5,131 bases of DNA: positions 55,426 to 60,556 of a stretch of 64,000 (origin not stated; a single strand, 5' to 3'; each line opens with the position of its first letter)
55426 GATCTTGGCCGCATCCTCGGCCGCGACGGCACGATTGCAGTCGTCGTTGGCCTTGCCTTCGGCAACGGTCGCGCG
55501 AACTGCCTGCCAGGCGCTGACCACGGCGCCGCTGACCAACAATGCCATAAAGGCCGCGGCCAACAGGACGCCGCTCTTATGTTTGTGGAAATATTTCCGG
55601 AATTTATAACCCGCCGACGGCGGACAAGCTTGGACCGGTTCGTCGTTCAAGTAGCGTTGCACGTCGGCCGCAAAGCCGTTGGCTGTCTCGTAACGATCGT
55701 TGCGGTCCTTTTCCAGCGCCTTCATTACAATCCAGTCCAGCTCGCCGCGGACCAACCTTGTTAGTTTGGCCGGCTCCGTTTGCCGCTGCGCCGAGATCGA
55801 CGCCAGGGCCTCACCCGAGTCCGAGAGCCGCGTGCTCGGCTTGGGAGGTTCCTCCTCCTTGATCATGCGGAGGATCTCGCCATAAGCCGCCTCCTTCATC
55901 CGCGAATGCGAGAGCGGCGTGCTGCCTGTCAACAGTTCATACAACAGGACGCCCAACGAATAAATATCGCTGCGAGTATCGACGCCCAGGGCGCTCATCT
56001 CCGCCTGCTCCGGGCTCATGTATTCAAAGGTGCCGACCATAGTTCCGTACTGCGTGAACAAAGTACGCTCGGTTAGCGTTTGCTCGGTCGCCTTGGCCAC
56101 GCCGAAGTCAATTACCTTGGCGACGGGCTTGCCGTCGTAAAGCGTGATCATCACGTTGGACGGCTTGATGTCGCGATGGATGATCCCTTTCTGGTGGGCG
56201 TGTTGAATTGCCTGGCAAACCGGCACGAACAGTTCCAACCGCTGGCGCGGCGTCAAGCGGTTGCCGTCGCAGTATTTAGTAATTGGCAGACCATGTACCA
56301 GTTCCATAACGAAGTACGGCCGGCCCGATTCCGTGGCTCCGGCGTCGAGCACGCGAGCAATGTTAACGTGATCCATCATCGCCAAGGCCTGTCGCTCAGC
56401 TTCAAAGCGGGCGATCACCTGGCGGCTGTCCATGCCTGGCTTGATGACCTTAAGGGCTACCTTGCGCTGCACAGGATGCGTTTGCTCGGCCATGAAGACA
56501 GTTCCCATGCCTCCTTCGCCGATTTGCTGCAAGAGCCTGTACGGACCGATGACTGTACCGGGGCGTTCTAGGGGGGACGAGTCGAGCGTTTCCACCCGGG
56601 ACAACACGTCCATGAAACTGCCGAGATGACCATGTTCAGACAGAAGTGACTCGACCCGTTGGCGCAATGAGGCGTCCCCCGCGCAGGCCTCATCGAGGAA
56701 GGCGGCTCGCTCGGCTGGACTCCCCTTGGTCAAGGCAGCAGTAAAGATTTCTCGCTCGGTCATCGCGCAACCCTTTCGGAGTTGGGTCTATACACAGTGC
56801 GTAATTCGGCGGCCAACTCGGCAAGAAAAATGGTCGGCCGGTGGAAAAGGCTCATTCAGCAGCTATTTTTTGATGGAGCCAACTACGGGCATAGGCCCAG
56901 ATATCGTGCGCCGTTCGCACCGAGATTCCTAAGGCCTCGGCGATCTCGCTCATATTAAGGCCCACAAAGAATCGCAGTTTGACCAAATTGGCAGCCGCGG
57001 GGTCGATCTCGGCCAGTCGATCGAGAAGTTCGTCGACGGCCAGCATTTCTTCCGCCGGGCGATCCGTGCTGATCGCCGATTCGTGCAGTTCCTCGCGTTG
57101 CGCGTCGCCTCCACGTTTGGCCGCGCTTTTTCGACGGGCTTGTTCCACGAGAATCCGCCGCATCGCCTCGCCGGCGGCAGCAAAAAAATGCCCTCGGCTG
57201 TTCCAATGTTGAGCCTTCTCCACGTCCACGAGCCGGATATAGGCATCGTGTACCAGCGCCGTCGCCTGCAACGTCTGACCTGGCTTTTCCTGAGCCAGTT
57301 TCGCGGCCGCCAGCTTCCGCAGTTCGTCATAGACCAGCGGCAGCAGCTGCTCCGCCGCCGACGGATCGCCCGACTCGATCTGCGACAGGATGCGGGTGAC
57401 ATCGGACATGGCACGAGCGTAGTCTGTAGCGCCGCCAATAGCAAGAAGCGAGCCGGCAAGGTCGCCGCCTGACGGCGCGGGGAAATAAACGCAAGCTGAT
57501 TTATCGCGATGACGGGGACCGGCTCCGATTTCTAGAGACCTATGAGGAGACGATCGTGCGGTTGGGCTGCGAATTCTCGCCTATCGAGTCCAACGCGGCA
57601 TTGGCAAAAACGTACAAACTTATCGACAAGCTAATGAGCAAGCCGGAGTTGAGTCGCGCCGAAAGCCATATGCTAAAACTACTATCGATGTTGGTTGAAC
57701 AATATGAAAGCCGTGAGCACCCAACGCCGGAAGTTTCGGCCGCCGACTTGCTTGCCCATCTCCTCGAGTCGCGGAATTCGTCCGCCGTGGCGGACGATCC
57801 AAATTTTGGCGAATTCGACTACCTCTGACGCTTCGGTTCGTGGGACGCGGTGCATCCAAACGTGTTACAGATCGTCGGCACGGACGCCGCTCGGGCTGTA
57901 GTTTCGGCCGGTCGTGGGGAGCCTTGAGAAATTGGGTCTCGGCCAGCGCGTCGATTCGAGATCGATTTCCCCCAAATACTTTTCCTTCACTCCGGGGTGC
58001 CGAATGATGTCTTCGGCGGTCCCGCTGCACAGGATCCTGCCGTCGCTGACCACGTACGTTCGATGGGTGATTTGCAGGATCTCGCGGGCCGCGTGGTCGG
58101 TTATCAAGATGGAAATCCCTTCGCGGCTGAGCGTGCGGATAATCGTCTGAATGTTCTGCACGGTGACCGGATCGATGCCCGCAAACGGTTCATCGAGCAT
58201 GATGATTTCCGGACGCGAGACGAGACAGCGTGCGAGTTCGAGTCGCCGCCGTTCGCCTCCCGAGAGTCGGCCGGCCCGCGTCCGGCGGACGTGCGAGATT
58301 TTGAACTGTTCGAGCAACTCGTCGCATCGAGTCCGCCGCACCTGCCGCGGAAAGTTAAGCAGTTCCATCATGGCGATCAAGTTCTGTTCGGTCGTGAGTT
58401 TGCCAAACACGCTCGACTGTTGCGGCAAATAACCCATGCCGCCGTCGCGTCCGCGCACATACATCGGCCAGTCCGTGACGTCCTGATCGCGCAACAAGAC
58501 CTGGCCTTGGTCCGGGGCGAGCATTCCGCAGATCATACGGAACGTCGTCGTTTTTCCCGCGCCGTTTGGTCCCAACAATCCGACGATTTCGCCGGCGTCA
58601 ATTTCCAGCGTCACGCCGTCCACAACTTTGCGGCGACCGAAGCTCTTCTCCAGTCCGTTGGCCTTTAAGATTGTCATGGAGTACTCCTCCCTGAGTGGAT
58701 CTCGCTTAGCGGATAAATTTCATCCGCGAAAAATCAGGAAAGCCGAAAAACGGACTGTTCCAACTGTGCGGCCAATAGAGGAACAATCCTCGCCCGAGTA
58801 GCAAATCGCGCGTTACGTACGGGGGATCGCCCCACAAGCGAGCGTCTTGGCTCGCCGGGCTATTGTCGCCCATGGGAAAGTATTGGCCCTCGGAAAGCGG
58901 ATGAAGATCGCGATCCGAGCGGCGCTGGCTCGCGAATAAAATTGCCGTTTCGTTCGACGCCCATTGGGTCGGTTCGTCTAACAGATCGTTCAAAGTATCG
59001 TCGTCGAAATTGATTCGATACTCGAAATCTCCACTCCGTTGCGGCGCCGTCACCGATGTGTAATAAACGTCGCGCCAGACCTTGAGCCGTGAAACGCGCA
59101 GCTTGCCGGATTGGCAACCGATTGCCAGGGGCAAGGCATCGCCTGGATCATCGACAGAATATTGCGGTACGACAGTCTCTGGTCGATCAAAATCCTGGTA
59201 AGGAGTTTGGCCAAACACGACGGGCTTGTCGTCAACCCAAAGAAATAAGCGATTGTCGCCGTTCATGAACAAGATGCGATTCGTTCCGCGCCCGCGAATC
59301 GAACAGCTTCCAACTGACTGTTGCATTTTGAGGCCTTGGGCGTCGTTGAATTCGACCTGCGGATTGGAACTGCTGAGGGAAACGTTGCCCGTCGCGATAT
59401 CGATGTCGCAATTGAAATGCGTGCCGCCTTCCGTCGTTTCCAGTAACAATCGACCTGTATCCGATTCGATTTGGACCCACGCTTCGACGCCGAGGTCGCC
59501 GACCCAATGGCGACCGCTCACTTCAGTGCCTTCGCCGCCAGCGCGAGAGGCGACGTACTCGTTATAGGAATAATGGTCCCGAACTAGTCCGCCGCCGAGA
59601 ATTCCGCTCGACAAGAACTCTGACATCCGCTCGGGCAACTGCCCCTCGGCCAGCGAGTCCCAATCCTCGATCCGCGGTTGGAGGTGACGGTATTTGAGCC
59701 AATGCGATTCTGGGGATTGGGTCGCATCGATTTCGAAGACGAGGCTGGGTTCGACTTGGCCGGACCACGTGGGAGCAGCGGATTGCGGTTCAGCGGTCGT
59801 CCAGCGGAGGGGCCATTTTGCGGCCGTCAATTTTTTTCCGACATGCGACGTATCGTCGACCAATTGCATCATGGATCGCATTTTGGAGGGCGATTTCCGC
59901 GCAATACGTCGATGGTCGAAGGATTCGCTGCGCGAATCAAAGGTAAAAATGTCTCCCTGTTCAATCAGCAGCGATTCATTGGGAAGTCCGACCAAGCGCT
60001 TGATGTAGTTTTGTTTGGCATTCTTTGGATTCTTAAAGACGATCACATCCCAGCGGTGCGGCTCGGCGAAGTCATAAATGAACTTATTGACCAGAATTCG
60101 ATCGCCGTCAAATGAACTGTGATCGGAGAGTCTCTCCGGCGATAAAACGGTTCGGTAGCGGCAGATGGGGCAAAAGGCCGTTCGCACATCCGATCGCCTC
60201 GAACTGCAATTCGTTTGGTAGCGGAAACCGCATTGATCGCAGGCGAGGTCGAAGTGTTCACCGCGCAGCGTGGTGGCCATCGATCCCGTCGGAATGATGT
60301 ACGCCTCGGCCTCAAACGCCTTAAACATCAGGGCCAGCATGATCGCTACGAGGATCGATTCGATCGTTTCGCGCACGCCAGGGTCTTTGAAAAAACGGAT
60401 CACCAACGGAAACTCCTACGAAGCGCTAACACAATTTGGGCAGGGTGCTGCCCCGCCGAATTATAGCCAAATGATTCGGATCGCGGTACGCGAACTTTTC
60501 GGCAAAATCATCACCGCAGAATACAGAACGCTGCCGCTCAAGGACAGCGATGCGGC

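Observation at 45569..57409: ECF sigma factor, TPR Ser/Thr kinase and 8.25-kb giant RHS/RTX surface-protein gene as one translationally coupled minus-strand unit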

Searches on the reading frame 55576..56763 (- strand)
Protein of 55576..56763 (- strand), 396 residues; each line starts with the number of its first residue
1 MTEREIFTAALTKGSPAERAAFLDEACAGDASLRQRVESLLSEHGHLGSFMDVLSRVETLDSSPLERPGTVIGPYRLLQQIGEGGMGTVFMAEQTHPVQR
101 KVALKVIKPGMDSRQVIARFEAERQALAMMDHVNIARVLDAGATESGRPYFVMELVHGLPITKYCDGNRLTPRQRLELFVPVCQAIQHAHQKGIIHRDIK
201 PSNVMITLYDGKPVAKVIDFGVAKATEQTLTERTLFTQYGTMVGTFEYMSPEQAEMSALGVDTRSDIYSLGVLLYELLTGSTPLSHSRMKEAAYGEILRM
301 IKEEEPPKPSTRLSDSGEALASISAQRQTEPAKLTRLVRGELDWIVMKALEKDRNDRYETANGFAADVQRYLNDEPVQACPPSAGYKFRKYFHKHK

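Call 95: search_dna_similar(query=window:55576-56763:-, collection=plasmids, mode=protein, max_rows=25, max_evalue=1e-60)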
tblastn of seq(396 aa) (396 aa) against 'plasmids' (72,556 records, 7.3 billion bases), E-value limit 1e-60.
Records with a match: 1; places in all: 1; records where one place covers at least 80% of the query: 1.
Best place of each record, by identity: 60-80% 1.
By first word of the organism name: Paludisphaera 1.
By predicted mobility (MOB-suite, as given by PLSDB): non-mobilizable 1.
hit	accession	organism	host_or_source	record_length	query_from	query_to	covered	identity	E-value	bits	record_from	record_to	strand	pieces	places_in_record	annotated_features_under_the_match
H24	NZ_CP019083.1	Paludisphaera borealis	-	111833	5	396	99%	62.8%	2e-163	515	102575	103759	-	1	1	serine/threonine-protein kinase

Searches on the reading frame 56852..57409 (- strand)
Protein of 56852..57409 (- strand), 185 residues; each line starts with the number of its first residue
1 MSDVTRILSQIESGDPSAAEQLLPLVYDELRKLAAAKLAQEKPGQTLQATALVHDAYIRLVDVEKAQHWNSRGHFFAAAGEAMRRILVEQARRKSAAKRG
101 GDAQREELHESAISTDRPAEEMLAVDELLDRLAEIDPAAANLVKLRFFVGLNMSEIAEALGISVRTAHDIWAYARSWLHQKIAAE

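Call 6: search_protein_families(library=pfam, proteins=[window:56852-57409:-], max_evalue=0.01)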
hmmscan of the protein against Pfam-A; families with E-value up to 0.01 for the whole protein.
window:56852-57409:- (185 aa): 4 families
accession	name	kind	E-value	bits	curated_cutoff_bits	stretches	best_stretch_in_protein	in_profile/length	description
PF07638.17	Sigma70_ECF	-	8.2e-66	221.9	21.1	1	1-182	1-183/185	ECF sigma factor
PF04545.22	Sigma70_r4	-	8e-06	25.7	24.1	1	132-174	2-44/50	Sigma-70, region 4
PF13384.12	HTH_23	-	2.4e-05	24.5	24.6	1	150-169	17-36/50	Homeodomain-like domain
PF08281.18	Sigma70_r4_2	-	3.1e-05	24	25.7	1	127-167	3-43/54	Sigma-70, region 4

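Call 60: search_protein_families(library=ncbifam, proteins=[window:56852-57409:-], max_evalue=0.001)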
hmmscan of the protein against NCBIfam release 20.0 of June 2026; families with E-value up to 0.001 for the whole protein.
window:56852-57409:- (185 aa): 16 families
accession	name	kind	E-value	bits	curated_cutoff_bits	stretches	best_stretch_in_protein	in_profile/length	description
TIGR02999.1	Sig-70_X6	subfamily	5.5e-63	212.2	126.15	1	1-182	1-182/183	ECF-type sigma factor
TIGR02937.1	sigma70-ECF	superfamily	5.7e-17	61.8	42.9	1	18-181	2-164/165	sigma-70 family RNA polymerase sigma factor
TIGR02983.1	SigE-fam_strep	subfamily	9.3e-07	28.9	141.55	1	43-178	27-154/162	SigE family RNA polymerase sigma factor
NF009179.0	PRK12527.1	equivalog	1.1e-06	28.7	162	1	27-166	5-137/159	RNA polymerase sigma factor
NF058625.1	sigma_PG0214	equivalog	5.4e-06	26.2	130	1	37-182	19-161/170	GFO_1088 family ECF-type sigma factor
TIGR02984.1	Sig-70_plancto1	subfamily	7.5e-06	25.6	183.75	1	120-179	126-185/189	RNA polymerase sigma-70 factor, Planctomycetaceae-specific subfamily 1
NF009166.1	PRK12513.1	equivalog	2.1e-05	24.3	206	1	44-184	44-188/193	RNA polymerase sigma factor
NF009180.0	PRK12528.1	subfamily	6.3e-05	23.1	184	1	44-167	30-150/165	RNA polymerase sigma factor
NF007230.0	PRK09648.1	subfamily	7.7e-05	22.5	209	1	3-163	12-170/195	RNA polymerase sigma factor ShbA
NF007216.0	PRK09638.1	equivalog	8.5e-05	22.4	194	1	5-167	6-159/180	RNA polymerase sigma factor SigY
NF041727.1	ECF_sigma_FecI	equivalog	0.0001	22.4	260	1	23-172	13-158/169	ferric citrate uptake sigma factor FecI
NF007227.0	PRK09645.1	subfamily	0.00016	21.7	202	1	83-174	73-162/177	sigma-70 family RNA polymerase sigma factor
NF009175.0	PRK12523.1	equivalog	0.00028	21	271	1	16-168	5-153/172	RNA polymerase sigma factor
NF008889.0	PRK11924.1-1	subfamily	0.00042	20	181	1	35-169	24-154/173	RNA polymerase sigma factor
NF007232.0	PRK09651.1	subfamily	0.00079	19.5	185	0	40-170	29-156/173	RNA polymerase sigma factor FecI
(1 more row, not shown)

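Call 88: search_dna_similar(query=window:56852-57409:-, collection=plasmids, mode=protein, max_rows=30, max_evalue=1e-15)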
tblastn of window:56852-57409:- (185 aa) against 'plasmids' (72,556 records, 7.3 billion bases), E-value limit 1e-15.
Records with a match: 8; places in all: 12; records where one place covers at least 80% of the query: 8.
Best place of each record, by identity: <60% 8.
By first word of the organism name: Gemmatirosa 2; Persicobacter 2; Pseudoalteromonas 2; Paludisphaera 1; Eleftheria 1.
By predicted mobility (MOB-suite, as given by PLSDB): non-mobilizable 7; mobilizable 1.
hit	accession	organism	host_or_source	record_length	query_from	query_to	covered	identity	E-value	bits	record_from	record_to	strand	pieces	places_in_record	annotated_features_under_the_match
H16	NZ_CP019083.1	Paludisphaera borealis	-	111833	1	183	99%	59.6%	1e-58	204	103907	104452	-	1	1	ECF-type sigma factor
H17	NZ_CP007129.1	Gemmatirosa kalamazoonensis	-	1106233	4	182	97%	46.2%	2e-28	117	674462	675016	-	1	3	record has no annotation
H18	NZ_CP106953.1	Eleftheria terrae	soil sample,soil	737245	4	178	95%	45.0%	1e-31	127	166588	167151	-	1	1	ECF-type sigma factor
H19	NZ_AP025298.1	Persicobacter psychrovividus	-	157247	2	185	99%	41.3%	1e-37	144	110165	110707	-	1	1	sigma-70 family RNA polymerase sigma factor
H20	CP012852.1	Persicobacter sp. JZB09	cell culture,soil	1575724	3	185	99%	40.4%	9e-37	141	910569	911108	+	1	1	none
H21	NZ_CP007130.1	Gemmatirosa kalamazoonensis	-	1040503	3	178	95%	42.0%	5e-29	119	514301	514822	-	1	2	record has no annotation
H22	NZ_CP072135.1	Pseudoalteromonas xiamenensis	mangrove sediment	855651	9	183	95%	31.3%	2e-22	100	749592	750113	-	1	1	ECF-type sigma factor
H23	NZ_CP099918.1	Pseudoalteromonas xiamenensis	Anadara tuberculosa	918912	24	183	86%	32.5%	7e-23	101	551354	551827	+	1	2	ECF-type sigma factor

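Call 89: get_annotated_region(hit=H16, flank=14000)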
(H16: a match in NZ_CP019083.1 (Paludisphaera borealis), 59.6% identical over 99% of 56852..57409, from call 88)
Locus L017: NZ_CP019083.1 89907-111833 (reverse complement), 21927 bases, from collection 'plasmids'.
description: Paludisphaera borealis strain PX4 plasmid PALBO1, complete sequence
organism: Paludisphaera borealis (NCBI taxid 1387353)
taxonomy: Bacteria; Planctomycetota; Planctomycetia; Isosphaerales; Isosphaeraceae; Paludisphaera; Paludisphaera borealis
host: -; source: -; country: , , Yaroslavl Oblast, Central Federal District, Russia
typing (MOB-suite, as given by PLSDB): non-mobilizable; replicon rep_cluster_171
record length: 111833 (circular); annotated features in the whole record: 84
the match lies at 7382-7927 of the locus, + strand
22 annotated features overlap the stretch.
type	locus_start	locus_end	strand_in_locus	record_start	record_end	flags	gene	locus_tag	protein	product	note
CDS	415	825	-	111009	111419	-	-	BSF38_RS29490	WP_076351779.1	zinc ribbon domain-containing protein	-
CDS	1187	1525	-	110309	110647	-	-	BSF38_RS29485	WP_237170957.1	type II toxin-antitoxin system VapC family toxin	-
CDS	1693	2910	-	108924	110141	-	-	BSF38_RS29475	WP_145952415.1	IS5 family transposase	-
CDS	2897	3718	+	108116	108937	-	-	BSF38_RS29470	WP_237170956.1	nucleotide-binding protein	-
CDS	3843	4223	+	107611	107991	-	-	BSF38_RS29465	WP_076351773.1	hypothetical protein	-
CDS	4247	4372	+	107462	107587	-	-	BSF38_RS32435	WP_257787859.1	hypothetical protein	-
CDS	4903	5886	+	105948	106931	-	-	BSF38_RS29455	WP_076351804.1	tyrosine-type recombinase/integrase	GO:0015074 - DNA integration [Evidence IEA]; GO:0006310 - DNA recombination [Evidence IEA]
CDS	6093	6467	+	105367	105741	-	-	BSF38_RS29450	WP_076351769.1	hypothetical protein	-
CDS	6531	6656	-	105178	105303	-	-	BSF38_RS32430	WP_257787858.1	hypothetical protein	-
CDS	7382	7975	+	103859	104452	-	-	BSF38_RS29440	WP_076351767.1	ECF-type sigma factor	-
CDS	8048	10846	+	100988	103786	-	-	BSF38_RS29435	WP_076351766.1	serine/threonine-protein kinase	GO:0006468 - protein phosphorylation [Evidence IEA]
CDS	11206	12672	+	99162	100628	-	-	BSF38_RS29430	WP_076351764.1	SBBP repeat-containing protein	-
CDS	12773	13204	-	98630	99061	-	-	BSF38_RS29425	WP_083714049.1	phage holin family protein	-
CDS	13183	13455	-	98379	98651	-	-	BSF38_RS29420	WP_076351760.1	DUF883 family protein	-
CDS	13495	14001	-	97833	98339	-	-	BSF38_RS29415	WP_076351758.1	hypothetical protein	-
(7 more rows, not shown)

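Call 92: get_annotated_region(hit=H18, flank=9000)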
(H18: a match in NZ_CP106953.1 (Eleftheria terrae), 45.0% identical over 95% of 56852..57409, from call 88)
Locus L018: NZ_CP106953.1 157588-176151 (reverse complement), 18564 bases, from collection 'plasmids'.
description: Eleftheria terrae strain P9846-PB plasmid unnamed2
organism: Eleftheria terrae (NCBI taxid 1597781)
taxonomy: Bacteria; Pseudomonadota; Betaproteobacteria; Burkholderiales; ; Eleftheria; Eleftheria terrae
host: -; source: soil sample,soil; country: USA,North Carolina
typing (MOB-suite, as given by PLSDB): mobilizable; relaxase MOBP
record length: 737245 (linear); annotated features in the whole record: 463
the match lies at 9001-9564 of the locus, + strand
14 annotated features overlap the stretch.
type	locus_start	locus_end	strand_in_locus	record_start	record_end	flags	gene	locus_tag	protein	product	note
CDS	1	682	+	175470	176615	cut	-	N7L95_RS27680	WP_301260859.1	prolyl oligopeptidase family serine peptidase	GO:0006508 - proteolysis [Evidence IEA]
CDS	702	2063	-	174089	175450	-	chrA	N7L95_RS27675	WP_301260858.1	chromate efflux transporter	GO:0015703 - chromate transport [Evidence IEA]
CDS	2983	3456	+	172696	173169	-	-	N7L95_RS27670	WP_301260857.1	ArsI/CadI family heavy metal resistance metalloenzyme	-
CDS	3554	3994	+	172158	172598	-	arsC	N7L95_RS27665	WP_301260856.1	arsenate reductase (glutaredoxin)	-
CDS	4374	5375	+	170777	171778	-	-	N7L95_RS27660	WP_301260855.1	site-specific integrase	GO:0015074 - DNA integration [Evidence IEA]; GO:0006310 - DNA recombination [Evidence IEA]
CDS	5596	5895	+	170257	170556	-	-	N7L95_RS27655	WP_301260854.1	cupin domain-containing protein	-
CDS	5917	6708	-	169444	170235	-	-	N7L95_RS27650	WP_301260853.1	hypothetical protein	-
CDS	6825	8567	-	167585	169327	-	-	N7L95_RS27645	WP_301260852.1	diguanylate cyclase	GO:0009966 - regulation of signal transduction [Evidence IEA]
CDS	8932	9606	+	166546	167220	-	-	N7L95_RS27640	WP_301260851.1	ECF-type sigma factor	-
CDS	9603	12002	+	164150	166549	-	-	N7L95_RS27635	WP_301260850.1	serine/threonine-protein kinase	GO:0006468 - protein phosphorylation [Evidence IEA]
CDS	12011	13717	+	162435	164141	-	-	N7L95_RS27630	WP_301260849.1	serine/threonine-protein kinase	GO:0006468 - protein phosphorylation [Evidence IEA]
CDS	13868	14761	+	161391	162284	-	-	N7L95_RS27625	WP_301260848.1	LuxR family transcriptional regulator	-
CDS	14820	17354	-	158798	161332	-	-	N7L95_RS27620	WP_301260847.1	PEP-CTERM sorting domain-containing protein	-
CDS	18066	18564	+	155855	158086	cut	-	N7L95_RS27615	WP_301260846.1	DUF6351 family protein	-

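Call 93: get_annotated_region(hit=H19, flank=9000)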
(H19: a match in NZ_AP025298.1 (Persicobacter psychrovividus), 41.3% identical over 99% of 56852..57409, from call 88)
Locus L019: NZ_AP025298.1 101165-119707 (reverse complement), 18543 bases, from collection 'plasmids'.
description: Persicobacter psychrovividus strain NBRC 101262 plasmid pPP6, complete sequence
organism: Persicobacter psychrovividus (NCBI taxid 387638)
taxonomy: Bacteria; Bacteroidota; Cytophagia; Cytophagales; Persicobacteraceae; Persicobacter; Persicobacter psychrovividus
host: -; source: -; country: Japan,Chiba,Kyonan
typing (MOB-suite, as given by PLSDB): non-mobilizable
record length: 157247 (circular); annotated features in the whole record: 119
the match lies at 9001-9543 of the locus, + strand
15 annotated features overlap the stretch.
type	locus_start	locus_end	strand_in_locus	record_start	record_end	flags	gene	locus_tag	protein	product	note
CDS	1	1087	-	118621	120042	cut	-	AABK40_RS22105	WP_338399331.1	BspA family leucine-rich repeat surface protein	-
CDS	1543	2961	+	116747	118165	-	-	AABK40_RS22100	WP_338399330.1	glycoside hydrolase family 47 protein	GO:0006486 - protein glycosylation [Evidence IEA]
CDS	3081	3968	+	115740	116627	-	-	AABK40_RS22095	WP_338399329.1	glycyl-radical enzyme activating protein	GO:0043687 - post-translational protein modification [Evidence IEA]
CDS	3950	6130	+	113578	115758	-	-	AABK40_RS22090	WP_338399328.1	pyruvate formate lyase family protein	-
CDS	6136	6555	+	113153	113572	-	-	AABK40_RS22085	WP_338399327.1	hypothetical protein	-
CDS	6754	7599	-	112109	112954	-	-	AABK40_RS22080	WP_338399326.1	AraC family transcriptional regulator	-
CDS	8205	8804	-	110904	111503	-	-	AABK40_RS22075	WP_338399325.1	DUF4251 domain-containing protein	-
CDS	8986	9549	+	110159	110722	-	-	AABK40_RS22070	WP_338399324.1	sigma-70 family RNA polymerase sigma factor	-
CDS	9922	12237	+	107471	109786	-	-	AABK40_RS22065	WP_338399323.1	serine/threonine-protein kinase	GO:0006468 - protein phosphorylation [Evidence IEA]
CDS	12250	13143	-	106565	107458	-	-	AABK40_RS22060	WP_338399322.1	transporter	-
CDS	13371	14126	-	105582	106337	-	-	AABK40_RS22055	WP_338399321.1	hypothetical protein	-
CDS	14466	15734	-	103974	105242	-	-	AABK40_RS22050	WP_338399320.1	hypothetical protein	-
CDS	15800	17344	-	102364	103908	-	-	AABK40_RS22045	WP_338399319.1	amidase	-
CDS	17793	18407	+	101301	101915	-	-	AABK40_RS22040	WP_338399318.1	hypothetical protein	-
CDS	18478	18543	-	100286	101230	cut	-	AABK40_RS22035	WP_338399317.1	hypothetical protein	-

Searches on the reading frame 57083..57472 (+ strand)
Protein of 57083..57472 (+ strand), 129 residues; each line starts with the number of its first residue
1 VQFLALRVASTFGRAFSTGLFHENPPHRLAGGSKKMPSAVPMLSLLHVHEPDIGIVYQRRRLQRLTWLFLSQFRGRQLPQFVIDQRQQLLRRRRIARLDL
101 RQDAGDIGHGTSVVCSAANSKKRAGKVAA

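Call 9: search_protein_families(library=pfam, proteins=[window:57083-57472:+], max_evalue=0.01)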
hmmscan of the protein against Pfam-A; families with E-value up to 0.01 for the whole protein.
window:57083-57472:+ (129 aa): 0 families

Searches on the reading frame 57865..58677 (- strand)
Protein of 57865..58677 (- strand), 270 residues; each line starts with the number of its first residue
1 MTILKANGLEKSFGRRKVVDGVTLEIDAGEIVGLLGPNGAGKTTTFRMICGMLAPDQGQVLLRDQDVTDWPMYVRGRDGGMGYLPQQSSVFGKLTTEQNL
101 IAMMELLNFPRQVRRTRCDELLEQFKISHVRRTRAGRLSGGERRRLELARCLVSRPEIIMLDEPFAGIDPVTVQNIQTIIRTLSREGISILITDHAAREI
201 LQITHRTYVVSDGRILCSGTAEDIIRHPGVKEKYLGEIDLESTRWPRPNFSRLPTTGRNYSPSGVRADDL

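Call 9: search_protein_families(library=pfam, proteins=[window:57865-58677:-], max_evalue=0.01)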
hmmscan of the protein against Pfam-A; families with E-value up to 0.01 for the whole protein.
window:57865-58677:- (270 aa): 7 families
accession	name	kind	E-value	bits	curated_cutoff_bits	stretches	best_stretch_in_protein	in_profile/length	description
PF00005.33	ABC_tran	-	1.3e-35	123.4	25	1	20-166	2-137/137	ABC transporter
PF13304.12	AAA_21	-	1.3e-06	29.1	27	0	31-80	1-52/304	AAA domain, putative AbiEii toxin, Type IV TA system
PF25199.1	nSTAND_NTPase5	-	0.00021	21.5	34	1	16-67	22-80/145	Novel STAND NTPase 5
PF02463.25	SMC_N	-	0.0007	19.5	40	0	112-197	117-199/220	RecF/RecN/SMC N terminal domain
PF13558.12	SbcC_Walker_B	-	0.003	18.2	27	0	154-178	62-86/90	SbcC/RAD50-like, Walker B motif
PF13476.12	AAA_23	-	0.0053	17.8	27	1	22-53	13-43/201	AAA domain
PF04310.18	MukB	-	0.0069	16.6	23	1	30-81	27-76/226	MukB N-terminal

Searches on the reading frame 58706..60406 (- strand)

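Call 9: search_protein_families(library=pfam, proteins=[window:58706-60406:-], max_evalue=0.01)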
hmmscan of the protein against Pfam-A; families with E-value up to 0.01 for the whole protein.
window:58706-60406:- (566 aa): 1 family
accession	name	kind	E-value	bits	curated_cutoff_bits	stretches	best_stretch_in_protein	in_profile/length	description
PF10502.14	Peptidase_S26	-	2e-27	96.7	22.9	2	95-154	34-93/168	Signal peptidase, peptidase S26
